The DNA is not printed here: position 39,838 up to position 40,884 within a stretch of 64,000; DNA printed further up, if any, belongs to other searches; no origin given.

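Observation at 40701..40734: Heptanucleotide repeat (x4) fused to the start codon of a surface-protein gene, a candidate slipped-strand phase-variation switch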

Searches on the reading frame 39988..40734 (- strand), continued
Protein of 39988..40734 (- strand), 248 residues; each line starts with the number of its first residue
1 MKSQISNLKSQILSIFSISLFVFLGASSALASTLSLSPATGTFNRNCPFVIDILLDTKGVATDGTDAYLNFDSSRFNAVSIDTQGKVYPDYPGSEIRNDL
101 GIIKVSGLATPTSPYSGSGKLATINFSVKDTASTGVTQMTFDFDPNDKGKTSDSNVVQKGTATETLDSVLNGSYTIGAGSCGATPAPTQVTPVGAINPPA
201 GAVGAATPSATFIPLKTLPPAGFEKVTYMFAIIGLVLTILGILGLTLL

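Call 50: find_encoding_contigs(protein=P0003, flank=1000, max_places=4)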
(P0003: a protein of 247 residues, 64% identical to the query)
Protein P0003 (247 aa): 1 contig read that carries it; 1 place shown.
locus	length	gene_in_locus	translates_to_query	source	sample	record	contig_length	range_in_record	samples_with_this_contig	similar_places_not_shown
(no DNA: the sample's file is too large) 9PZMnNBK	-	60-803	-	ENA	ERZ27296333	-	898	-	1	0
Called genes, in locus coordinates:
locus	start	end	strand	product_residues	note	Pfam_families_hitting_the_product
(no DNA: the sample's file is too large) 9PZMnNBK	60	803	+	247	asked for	-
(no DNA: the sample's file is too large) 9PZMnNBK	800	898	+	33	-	?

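Call 51: find_encoding_contigs(protein=P0007, flank=1000, max_places=4)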
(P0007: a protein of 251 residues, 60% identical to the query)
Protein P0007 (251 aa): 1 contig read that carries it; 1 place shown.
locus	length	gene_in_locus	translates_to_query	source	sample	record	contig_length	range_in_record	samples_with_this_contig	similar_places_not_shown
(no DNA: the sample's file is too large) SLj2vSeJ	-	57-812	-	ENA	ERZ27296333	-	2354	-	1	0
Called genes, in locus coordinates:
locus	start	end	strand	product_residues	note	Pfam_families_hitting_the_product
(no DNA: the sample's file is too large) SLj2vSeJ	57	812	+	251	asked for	PF00963:Cohesin (weak)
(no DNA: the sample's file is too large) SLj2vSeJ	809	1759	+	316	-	PF02899:Phage_int_SAM_1, PF13102:Phage_int_SAM_5, PF00589:Phage_integrase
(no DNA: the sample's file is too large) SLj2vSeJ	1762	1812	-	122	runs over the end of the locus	PF04020:Phage_holin_4_2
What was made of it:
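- Tried and rejected: It could not be retrieved because the sample file was too large (calls 50, 51).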

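Call 54: find_encoding_contigs(protein=P0002, flank=2500, max_places=3)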
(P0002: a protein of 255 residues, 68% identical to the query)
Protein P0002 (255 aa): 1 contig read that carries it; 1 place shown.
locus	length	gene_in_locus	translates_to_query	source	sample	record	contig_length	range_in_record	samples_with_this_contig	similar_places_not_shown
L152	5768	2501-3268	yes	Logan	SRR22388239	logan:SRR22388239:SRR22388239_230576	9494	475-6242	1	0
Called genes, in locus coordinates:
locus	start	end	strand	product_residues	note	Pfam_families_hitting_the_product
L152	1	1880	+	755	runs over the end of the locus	PF00404:Dockerin_1 (weak)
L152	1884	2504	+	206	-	PF00963:Cohesin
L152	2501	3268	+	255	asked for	PF00963:Cohesin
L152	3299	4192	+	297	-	PF02899:Phage_int_SAM_1, PF13102:Phage_int_SAM_5 (faint), PF00589:Phage_integrase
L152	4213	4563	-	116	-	PF04020:Phage_holin_4_2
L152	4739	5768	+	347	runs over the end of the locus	PF01510:Amidase_2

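Call 55: find_encoding_contigs(protein=P0039, flank=2500, max_places=3)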
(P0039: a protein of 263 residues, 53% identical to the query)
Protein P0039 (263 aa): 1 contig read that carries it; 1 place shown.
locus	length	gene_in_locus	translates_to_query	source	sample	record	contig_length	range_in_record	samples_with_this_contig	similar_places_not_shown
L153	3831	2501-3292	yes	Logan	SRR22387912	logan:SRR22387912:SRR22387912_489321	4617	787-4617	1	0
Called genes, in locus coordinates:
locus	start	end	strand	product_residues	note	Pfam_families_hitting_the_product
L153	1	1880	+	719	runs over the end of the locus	PF00404:Dockerin_1 (faint)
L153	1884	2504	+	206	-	PF00963:Cohesin (weak)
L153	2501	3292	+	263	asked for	-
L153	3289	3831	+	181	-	?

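Call 67: predict_structure(alignment_id=A1)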
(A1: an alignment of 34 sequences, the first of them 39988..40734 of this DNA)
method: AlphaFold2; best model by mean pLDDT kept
length: 248 residues; sequences in the alignment: 34
mean_pLDDT: 80.6   pTM: 0.64
mean pLDDT of the five models: 80.6, 79.3, 75.1, 73.3, 71.4
residues with pLDDT >= 90: 118; 70-90: 67; 50-70: 33; < 50: 30
segments of 3 or more residues with pLDDT < 50: 188-211, 213-216
pLDDT, mean of each block of 10 residues (from residue 1): 60 78 66 95 94 95 94 97 85 90 93 91 96 96 88 88 91 93 56 45 41 48 63 87 84
secondary structure, 60 per line:
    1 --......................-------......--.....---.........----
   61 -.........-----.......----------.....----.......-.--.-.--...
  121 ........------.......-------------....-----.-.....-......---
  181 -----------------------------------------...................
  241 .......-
elements in order: H3-24 E32-37 E40-44 E48-56 E62-70 E76-82 E93-97 E102-108 E118-128 E135-141 E155-158 E166-170 E172-177 H222-247
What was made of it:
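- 39988..40734 (-): Gene for the 248-aa surface protein. Residues 1-31 are the signal peptide (predicted ALA|S cleavage), 32-177 a cohesin beta-sandwich, 188-216 a disordered Pro/Thr linker, and 222-247 a C-terminal membrane helix preceded by a conserved LPPAG motif. AlphaFold2 model with pLDDT 80.6 (call 67).
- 40642..40734 (-): Segment encoding the signal peptide (codons 1-31). In orthologs this is the hot spot for period-7 arrays. Helix 3-24 in the model (call 67).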

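Call 69: fold_search(model_id=the predicted structure, library=pdb)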
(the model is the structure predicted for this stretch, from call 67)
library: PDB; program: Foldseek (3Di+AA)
matches with E <= 10: 1990; with E <= 0.001: 68
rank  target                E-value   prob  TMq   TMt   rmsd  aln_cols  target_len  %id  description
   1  6kgf_C                1.2e-10  1.00  0.51  0.83   2.5       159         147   16  Crystal structure of CaDoc0917(R16D)-CaCohA2 complex at pH 8.2 (released 2020-07-08)
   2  6kge_A                9.0e-10  1.00  0.49  0.83   2.4       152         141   16  Crystal structure of CaDoc0917(R16D)-CaCohA2 complex at pH 5.5 (released 2020-07-08)
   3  6kgc_A                9.5e-10  1.00  0.50  0.82   2.4       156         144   17  Crystal structure of CaDoc0917(R49D)-CaCohA2 complex at pH 5.4 (released 2020-07-08)
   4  6kgd_A                9.5e-10  1.00  0.49  0.79   2.7       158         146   17  Crystal structure of CaDoc0917(R49D)-CaCohA2 complex at pH 8.0 (released 2020-07-08)
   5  4ums                  1.1e-09  1.00  0.49  0.75   3.0       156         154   17  The crystal structure of the seventh ScaB type I cohesin from Pseudobacteroides cellulosolvens (released 2015-05-06)
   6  6kgf_A                1.9e-09  1.00  0.49  0.82   2.3       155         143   18  Crystal structure of CaDoc0917(R16D)-CaCohA2 complex at pH 8.2 (released 2020-07-08)
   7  2vn6_A                2.2e-09  1.00  0.46  0.72   2.9       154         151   19  The Clostridium cellulolyticum dockerin displays a dual binding mode for its cohesin partner (released 2008-05-13)
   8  2vn5_C                2.8e-09  1.00  0.47  0.76   3.0       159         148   19  The Clostridium cellulolyticum dockerin displays a dual binding mode for its cohesin partner (released 2008-05-20)
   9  5nrm_A                4.6e-09  1.00  0.48  0.80   2.5       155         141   21  Crystal structure of the sixth cohesin from Acetivibrio cellulolyticus' scaffoldin B in complex with Cel5 dockerin S51 (released 2018-01-31)
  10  1g1k_A                4.9e-09  1.00  0.48  0.79   2.7       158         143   19  COHESIN MODULE FROM THE CELLULOSOME OF CLOSTRIDIUM CELLULOLYTICUM (released 2000-11-22)
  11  2vn5_A                6.5e-09  1.00  0.47  0.79   2.6       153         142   21  The Clostridium cellulolyticum dockerin displays a dual binding mode for its cohesin partner (released 2008-05-20)
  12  4fl4_I                8.1e-09  1.00  0.46  0.37   3.0       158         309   16  Scaffoldin conformation and dynamics revealed by a ternary complex from the Clostridium thermocellum cellulosome (released 2012-06-27)
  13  6kg8_MODEL_1_A        1.3e-08  1.00  0.49  0.75   2.5       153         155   16  Solution structure of CaCohA2 from Clostridium acetobutylicum (released 2020-07-08)
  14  4uyq_A                1.8e-08  1.00  0.46  0.76   3.2       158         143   18  High resolution structure of the third cohesin ScaC in complex with the ScaB dockerin with a mutation in the C-termina (released 2015-04-15)
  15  4uyp_A                2.5e-08  1.00  0.46  0.76   3.2       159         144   18  High resolution structure of the third cohesin ScaC in complex with the ScaB dockerin with a mutation in the N-termina (released 2015-04-15)
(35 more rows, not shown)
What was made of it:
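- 39988..40734 (-): Foldseek best match is type-I cohesin 6kgf_C, E=1.2e-10, TM 0.83 (call 69).
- On Cohesin domain family (PF00963): Foldseek matches type-I cohesins with E=1e-10 and TM 0.83 (call 69).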
